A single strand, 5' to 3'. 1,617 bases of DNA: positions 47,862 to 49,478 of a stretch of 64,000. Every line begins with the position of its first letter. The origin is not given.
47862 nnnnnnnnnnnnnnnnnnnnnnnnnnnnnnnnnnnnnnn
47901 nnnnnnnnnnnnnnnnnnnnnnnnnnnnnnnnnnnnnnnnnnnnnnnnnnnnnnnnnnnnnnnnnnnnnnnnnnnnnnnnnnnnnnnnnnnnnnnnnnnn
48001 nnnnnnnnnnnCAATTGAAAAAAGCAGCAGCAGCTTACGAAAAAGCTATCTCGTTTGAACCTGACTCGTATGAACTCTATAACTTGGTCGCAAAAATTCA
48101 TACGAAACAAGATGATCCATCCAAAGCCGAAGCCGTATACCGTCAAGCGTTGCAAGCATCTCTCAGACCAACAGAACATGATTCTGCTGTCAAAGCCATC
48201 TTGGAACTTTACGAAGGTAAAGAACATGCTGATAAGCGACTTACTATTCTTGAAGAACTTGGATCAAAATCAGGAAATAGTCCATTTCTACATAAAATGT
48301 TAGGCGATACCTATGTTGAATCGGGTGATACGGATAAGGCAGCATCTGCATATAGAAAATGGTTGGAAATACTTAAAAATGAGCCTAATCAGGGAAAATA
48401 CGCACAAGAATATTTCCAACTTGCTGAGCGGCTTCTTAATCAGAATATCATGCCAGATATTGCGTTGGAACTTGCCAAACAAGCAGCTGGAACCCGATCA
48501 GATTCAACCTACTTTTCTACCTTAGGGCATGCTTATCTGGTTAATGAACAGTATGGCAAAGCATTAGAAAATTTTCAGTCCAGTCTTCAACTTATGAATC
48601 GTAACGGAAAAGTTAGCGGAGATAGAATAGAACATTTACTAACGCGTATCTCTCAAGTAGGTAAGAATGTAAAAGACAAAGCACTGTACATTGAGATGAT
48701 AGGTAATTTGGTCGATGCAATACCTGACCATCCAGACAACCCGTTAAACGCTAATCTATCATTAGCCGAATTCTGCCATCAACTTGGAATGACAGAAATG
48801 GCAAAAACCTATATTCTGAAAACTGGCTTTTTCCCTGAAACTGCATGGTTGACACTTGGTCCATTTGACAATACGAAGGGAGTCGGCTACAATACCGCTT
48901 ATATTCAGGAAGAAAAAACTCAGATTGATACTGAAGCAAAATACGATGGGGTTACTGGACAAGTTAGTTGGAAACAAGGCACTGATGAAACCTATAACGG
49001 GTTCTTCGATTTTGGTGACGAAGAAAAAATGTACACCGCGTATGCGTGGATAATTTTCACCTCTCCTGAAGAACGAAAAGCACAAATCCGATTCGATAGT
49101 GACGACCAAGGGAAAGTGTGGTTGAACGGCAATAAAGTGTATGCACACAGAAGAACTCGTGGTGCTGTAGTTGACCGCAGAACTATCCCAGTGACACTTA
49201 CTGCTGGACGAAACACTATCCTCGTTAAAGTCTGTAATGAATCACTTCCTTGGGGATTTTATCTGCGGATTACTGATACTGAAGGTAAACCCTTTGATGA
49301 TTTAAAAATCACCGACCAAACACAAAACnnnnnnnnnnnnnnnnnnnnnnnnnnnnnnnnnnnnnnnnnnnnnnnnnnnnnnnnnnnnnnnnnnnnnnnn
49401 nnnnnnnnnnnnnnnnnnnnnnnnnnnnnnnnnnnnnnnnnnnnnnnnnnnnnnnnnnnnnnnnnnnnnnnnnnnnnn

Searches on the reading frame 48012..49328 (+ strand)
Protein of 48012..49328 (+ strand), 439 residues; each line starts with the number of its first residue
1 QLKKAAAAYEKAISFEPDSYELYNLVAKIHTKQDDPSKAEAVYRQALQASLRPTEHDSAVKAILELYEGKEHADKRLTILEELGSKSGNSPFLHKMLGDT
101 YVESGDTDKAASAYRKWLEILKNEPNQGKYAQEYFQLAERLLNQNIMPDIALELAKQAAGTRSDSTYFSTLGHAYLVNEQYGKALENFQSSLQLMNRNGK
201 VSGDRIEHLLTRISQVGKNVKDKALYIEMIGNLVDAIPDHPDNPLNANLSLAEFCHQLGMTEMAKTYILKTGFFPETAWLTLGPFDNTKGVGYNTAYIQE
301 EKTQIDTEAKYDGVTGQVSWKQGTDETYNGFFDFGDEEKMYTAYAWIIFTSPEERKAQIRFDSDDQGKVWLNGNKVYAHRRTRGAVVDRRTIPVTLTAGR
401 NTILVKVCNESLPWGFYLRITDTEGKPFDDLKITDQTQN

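Call 67: search_protein_representatives(protein=window:48012-49328:+)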
Query: 439 residues. Proteins with E-value up to 0.001 (for the whole library): 7788; up to 1e-10: 1541; up to 1e-30: 78. The best 150 are listed.
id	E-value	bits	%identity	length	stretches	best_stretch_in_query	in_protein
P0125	1.1e-194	663.8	44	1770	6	2-433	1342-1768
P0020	9.9e-188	640.9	55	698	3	2-437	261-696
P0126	1.3e-177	607.5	48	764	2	2-433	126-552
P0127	1.2e-170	584.6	44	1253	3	2-434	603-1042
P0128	3.6e-169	579.7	42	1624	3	2-433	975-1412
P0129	3.7e-156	536.9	46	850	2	1-433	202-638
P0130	6.3e-145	499.9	31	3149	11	1-435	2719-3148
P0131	3.7e-140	484.1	54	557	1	1-434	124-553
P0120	2.7e-124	431.9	39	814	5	3-434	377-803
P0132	4.2e-116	404.9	37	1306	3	1-435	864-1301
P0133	1.4e-107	376.8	39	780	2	3-435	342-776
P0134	2.2e-107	376.2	45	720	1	1-439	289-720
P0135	3.8e-104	365.5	44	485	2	66-436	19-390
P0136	1.6e-103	363.4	52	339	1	45-375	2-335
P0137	7.1e-97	341.6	44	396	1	10-395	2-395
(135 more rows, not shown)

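Call 74: list_cluster_members(proteins=[P0130, P0125, P0020, P0030])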
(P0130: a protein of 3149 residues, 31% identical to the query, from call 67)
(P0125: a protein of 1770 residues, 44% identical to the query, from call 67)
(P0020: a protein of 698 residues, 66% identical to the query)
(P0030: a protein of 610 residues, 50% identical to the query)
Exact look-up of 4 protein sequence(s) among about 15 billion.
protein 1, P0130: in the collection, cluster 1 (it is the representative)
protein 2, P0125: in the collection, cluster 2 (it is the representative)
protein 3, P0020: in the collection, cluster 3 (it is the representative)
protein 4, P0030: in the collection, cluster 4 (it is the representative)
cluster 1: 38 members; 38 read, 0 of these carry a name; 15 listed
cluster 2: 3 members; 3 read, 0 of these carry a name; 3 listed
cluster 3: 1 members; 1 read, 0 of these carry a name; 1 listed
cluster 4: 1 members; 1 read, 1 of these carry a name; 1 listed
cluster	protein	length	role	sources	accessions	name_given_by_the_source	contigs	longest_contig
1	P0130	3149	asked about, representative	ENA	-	-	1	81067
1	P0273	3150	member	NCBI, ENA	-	-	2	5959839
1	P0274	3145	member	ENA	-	-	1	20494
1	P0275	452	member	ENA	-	-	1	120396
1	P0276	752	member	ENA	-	-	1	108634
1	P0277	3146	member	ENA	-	-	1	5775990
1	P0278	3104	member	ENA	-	-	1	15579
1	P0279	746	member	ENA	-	-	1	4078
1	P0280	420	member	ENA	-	-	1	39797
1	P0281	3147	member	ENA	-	-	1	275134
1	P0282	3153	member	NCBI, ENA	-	-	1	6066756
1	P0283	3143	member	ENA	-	-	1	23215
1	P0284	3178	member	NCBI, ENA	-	-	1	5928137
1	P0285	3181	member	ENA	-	-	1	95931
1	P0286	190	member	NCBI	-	-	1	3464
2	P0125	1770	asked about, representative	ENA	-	-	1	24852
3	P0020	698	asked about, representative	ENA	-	-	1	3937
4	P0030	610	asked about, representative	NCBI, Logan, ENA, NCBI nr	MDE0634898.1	MAG: tetratricopeptide repeat protein [Candidatus Poribacteria bacterium] | tetratricopeptide repeat protein [Candidatus Poribacteria bacterium]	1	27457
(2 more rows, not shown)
